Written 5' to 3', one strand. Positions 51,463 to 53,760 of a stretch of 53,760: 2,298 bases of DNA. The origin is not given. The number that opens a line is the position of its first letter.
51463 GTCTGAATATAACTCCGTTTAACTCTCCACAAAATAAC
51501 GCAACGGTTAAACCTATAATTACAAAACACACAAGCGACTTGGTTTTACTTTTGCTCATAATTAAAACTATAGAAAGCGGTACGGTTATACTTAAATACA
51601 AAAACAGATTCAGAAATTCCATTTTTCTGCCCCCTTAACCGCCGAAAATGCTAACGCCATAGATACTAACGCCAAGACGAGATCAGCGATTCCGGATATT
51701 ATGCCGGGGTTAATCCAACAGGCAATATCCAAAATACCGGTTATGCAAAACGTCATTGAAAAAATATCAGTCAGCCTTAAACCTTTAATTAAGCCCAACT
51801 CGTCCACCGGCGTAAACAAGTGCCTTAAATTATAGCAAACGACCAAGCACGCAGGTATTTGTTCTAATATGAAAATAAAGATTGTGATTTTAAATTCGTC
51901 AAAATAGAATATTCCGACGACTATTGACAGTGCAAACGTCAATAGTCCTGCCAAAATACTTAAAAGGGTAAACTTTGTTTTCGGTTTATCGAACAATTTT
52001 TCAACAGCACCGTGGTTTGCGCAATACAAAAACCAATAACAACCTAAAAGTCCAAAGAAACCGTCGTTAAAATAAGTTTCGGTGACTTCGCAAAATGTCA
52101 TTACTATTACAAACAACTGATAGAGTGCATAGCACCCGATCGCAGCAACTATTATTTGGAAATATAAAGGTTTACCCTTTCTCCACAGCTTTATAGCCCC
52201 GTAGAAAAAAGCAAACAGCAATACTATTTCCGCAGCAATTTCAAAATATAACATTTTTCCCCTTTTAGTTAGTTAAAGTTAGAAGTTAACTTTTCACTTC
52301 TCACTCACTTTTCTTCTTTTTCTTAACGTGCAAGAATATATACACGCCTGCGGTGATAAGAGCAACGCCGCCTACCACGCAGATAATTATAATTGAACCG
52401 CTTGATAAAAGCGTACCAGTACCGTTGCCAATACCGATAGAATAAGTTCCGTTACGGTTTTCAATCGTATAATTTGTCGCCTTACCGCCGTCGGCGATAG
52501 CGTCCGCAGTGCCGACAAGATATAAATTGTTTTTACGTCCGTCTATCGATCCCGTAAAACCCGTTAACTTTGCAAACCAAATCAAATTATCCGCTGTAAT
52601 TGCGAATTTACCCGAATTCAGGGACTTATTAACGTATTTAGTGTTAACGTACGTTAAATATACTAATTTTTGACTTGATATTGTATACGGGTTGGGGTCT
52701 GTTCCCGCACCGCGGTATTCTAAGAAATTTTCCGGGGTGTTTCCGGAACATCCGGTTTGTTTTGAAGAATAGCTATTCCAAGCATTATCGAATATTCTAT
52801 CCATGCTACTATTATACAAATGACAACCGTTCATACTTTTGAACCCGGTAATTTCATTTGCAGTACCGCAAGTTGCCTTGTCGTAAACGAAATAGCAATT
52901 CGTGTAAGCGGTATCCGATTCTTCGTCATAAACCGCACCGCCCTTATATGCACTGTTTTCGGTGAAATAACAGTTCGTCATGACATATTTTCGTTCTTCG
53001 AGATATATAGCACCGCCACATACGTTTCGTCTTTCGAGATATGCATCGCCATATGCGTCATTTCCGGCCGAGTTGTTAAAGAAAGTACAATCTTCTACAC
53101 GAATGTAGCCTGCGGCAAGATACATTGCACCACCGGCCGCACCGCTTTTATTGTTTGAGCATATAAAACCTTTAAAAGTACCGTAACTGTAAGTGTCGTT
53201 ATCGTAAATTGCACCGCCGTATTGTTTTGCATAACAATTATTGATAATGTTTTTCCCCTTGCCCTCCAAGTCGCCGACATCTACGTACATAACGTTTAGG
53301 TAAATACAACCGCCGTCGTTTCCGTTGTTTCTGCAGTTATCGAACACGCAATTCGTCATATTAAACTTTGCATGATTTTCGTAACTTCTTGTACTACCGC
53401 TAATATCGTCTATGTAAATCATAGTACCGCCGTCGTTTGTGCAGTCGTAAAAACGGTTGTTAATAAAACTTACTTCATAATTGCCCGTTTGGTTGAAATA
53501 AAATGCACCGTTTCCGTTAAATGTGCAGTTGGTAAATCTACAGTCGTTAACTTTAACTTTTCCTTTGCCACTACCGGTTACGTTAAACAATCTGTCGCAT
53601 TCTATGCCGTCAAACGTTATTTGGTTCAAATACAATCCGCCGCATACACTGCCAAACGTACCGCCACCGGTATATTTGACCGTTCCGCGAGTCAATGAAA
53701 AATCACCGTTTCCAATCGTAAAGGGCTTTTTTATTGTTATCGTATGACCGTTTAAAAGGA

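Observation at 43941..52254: Two diverged copies of a two-gene module: novel 7-TM protein plus PrsW-family intramembrane protease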

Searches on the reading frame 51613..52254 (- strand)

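Call 5: search_protein_families(library=pfam, proteins=[window:51613-52254:-], max_evalue=1)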
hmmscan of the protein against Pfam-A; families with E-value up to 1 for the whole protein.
window:51613-52254:- (214 aa): 1 family
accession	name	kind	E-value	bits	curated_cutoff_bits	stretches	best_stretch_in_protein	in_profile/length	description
PF04103.21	CD20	-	0.013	16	27.9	1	166-206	38-78/156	CD20-like family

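Call 6: search_protein_families(library=ncbifam, proteins=[window:51613-52254:-], max_evalue=1)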
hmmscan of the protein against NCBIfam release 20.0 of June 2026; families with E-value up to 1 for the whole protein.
window:51613-52254:- (214 aa): 0 families

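Call 42: search_protein_families(library=padloc, proteins=[window:51613-52254:-], max_evalue=0.01)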
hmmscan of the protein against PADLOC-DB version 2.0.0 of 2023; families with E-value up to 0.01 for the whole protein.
window:51613-52254:- (214 aa): 0 families

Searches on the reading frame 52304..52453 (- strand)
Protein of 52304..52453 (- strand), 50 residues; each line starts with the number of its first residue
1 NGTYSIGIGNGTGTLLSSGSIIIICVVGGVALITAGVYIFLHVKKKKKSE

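Call 81: find_related_loci(query=window:52304-52453:-, collection=genome_contigs, flank=8000)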
Query seq(50 aa) (50 aa) in genome_contigs; peptide patterns used: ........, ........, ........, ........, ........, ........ (x = any residue, [..] = any of these).
599 stretches matched a pattern (row limit reached: there are more); 3 encode a relative of the query (tblastn E <= 1e-3); 3 distinct loci.
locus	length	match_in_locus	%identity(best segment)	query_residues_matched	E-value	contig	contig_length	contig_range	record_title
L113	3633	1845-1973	95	1-43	6e-23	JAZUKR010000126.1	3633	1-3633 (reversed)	MAG: Christensenellaceae bacterium isolate T1900045248_TH20190018.MAGScoT_cleanbin_000051 SGB_5699_k141_734509, whole ge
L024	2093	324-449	86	9-50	7e-21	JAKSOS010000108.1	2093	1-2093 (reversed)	MAG: Clostridia bacterium isolate Horse_feces183 MAG183_108, whole genome shotgun sequence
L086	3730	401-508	86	10-45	7e-16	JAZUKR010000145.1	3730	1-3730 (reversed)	MAG: Christensenellaceae bacterium isolate T1900045248_TH20190018.MAGScoT_cleanbin_000051 SGB_5699_k141_407735, whole ge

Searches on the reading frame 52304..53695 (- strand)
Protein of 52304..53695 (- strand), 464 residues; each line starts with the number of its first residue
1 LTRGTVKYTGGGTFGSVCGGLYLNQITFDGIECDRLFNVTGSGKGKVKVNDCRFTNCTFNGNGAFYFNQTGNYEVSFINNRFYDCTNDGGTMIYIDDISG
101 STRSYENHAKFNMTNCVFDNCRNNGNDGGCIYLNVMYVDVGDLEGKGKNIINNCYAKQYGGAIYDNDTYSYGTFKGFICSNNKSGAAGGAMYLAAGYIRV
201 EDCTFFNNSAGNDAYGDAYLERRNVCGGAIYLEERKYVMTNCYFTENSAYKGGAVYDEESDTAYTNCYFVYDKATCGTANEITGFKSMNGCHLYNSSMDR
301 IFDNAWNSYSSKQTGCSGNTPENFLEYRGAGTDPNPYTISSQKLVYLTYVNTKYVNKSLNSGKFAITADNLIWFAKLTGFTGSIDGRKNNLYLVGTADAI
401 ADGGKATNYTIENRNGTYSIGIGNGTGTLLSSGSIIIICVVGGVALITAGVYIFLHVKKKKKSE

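Call 10: search_protein_families(library=ncbifam, proteins=[window:52304-53695:-], max_evalue=0.001)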
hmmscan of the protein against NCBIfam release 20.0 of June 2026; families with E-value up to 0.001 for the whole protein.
window:52304-53695:- (464 aa): 0 families

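Call 11: search_protein_families(library=pfam, proteins=[window:52304-53695:-], max_evalue=0.001)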
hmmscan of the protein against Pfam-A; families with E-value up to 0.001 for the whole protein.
window:52304-53695:- (464 aa): 2 families
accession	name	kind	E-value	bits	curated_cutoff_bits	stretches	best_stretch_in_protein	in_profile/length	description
PF02415.23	Chlam_PMP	-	1.8e-05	25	20.6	0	202-232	1-18/19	Chlamydia polymorphic membrane protein (Chlamydia_PMP) repeat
PF13229.12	Beta_helix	-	0.00085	19.4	25.9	1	144-296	29-147/158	Right handed beta helix region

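Call 51: search_protein_families(library=ncbifam, proteins=[window:52304-53695:-], max_evalue=10)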
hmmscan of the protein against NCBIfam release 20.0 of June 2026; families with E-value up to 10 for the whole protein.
window:52304-53695:- (464 aa): 3 families
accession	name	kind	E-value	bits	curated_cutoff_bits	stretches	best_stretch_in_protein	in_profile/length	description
NF058583.1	LAXTG_small_WW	exception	0.0046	16.6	65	1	419-460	8-49/54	LAXTG motif-containing small protein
TIGR04361.1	TrbK_Ti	equivalog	0.18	12.1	50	1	435-463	4-32/64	entry exclusion protein TrbK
NF041738.1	GG_III-CTERM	domain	4.5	7.3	22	1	436-462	2-28/28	GGIII-like transmembrane region-containing protein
